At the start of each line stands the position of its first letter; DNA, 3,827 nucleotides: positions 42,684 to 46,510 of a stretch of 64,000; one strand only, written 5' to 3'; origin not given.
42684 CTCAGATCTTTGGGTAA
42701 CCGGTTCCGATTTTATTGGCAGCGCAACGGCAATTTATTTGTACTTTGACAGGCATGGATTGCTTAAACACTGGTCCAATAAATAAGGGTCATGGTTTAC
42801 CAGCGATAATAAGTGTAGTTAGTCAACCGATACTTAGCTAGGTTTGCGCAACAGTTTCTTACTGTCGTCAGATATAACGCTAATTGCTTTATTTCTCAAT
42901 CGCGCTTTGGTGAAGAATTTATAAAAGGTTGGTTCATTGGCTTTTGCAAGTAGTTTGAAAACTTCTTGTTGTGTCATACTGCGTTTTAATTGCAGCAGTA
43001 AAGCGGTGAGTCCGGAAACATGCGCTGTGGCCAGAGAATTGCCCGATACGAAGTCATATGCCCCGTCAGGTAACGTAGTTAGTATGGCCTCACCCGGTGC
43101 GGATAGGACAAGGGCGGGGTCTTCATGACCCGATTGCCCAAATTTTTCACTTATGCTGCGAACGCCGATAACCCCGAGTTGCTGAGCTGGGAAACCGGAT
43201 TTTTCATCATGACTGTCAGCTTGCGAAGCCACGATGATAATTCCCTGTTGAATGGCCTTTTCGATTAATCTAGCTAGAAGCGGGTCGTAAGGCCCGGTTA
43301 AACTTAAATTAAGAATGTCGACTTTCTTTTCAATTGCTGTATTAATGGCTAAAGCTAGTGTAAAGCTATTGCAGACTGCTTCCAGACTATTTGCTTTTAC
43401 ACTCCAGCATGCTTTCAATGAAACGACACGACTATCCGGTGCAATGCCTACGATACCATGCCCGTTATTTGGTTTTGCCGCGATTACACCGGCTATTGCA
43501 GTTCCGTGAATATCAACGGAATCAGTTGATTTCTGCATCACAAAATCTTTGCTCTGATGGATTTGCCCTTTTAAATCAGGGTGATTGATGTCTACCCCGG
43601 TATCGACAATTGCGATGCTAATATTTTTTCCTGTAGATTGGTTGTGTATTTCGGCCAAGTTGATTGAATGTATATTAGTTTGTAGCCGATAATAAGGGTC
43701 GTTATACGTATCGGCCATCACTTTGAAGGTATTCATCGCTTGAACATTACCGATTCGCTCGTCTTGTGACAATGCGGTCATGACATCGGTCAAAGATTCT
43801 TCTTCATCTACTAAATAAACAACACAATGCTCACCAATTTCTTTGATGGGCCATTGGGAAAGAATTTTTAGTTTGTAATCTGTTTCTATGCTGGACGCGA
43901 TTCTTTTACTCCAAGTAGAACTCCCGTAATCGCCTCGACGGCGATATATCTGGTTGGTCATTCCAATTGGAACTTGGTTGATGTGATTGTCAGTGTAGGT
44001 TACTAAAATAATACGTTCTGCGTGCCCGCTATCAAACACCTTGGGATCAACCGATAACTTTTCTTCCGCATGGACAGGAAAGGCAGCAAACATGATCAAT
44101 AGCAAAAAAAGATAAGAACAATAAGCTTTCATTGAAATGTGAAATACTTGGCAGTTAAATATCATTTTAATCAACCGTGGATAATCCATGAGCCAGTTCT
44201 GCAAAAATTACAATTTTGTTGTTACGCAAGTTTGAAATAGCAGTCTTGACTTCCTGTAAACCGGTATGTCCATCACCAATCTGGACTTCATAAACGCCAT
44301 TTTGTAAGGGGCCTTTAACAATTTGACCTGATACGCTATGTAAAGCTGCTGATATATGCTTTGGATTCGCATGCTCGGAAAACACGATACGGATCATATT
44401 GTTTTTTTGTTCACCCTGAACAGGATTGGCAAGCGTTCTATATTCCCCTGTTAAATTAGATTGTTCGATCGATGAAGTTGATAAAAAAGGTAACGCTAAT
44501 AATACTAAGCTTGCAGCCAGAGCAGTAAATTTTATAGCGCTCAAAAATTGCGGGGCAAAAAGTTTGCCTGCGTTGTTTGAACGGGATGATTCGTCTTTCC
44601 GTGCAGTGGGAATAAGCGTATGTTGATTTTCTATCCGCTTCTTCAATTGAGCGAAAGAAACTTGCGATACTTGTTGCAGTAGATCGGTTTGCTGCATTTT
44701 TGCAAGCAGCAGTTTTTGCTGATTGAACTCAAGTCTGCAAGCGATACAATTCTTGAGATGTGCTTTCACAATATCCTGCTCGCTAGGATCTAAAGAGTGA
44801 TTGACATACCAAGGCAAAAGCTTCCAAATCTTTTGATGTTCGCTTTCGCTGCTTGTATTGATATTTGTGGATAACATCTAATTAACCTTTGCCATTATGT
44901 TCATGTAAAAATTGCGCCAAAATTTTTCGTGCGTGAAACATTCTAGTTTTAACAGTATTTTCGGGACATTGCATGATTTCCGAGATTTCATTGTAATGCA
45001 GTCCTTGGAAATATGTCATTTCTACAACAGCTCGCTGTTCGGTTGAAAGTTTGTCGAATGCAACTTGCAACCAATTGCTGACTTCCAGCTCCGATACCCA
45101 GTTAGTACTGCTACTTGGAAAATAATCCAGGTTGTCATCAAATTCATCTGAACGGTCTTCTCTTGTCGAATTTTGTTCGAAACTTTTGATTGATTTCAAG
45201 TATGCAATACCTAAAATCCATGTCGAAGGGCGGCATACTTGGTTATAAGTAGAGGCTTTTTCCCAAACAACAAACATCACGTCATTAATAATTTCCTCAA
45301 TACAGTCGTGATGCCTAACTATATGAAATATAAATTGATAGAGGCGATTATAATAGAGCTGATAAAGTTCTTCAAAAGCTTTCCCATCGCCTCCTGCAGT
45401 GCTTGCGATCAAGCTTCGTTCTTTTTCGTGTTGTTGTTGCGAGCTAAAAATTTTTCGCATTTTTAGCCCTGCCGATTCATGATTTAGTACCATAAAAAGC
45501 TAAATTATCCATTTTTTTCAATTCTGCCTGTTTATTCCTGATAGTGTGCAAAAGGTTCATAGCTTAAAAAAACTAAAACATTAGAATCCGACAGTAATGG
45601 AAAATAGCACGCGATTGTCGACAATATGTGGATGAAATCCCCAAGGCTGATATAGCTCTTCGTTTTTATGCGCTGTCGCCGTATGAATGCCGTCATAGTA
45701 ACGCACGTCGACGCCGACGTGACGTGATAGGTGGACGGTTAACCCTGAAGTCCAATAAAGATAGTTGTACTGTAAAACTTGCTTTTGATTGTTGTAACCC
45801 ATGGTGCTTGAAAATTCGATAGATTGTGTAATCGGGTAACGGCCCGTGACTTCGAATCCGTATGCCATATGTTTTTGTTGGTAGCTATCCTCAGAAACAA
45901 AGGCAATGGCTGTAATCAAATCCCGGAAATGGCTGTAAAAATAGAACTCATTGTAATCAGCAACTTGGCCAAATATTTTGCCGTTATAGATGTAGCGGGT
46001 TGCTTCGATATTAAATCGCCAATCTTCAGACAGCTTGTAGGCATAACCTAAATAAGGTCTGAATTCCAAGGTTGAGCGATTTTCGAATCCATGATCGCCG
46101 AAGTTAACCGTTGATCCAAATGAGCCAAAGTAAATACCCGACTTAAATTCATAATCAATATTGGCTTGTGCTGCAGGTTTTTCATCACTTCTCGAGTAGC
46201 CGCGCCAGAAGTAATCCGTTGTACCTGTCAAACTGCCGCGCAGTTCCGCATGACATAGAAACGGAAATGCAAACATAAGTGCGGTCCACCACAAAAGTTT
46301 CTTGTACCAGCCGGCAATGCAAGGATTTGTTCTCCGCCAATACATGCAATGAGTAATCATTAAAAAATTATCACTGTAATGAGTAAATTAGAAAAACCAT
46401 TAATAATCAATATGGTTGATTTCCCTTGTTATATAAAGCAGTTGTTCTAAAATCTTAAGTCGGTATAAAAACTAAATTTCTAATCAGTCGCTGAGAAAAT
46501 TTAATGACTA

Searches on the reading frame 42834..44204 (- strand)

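Call 23: search_protein_families(library=pfam, proteins=[window:42834-44204:-], max_evalue=0.00001)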
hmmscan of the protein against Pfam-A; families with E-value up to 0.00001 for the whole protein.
window:42834-44204:- (456 aa): 1 family
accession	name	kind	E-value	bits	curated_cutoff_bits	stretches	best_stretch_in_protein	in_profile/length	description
PF00082.27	Peptidase_S8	-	5.1e-36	124.9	21.8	1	192-421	1-271/288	Subtilase family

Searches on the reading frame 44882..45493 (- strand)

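Call 23: search_protein_families(library=pfam, proteins=[window:44882-45493:-], max_evalue=0.00001)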
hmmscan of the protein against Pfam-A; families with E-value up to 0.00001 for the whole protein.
window:44882-45493:- (203 aa): 4 families
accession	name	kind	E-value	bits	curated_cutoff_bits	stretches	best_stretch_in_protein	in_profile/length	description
PF08281.18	Sigma70_r4_2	-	9.3e-15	54.5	25.7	1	140-191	2-53/54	Sigma-70, region 4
PF07638.17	Sigma70_ECF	-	1.8e-09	38.2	21.1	1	118-194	108-181/185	ECF sigma factor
PF04545.22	Sigma70_r4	-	2.8e-09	36.8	24.1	1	145-190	1-46/50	Sigma-70, region 4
PF04542.20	Sigma70_r2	-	3.1e-06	27.3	24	1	43-107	1-67/71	Sigma-70 region 2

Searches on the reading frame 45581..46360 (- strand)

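Call 23: search_protein_families(library=pfam, proteins=[window:45581-46360:-], max_evalue=0.00001)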
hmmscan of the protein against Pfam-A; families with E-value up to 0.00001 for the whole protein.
window:45581-46360:- (259 aa): 1 family
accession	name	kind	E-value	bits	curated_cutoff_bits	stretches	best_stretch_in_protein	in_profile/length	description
PF09694.16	Gcw_chp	-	4.3e-15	56.8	24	1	44-230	14-207/230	Bacterial protein of unknown function (Gcw_chp)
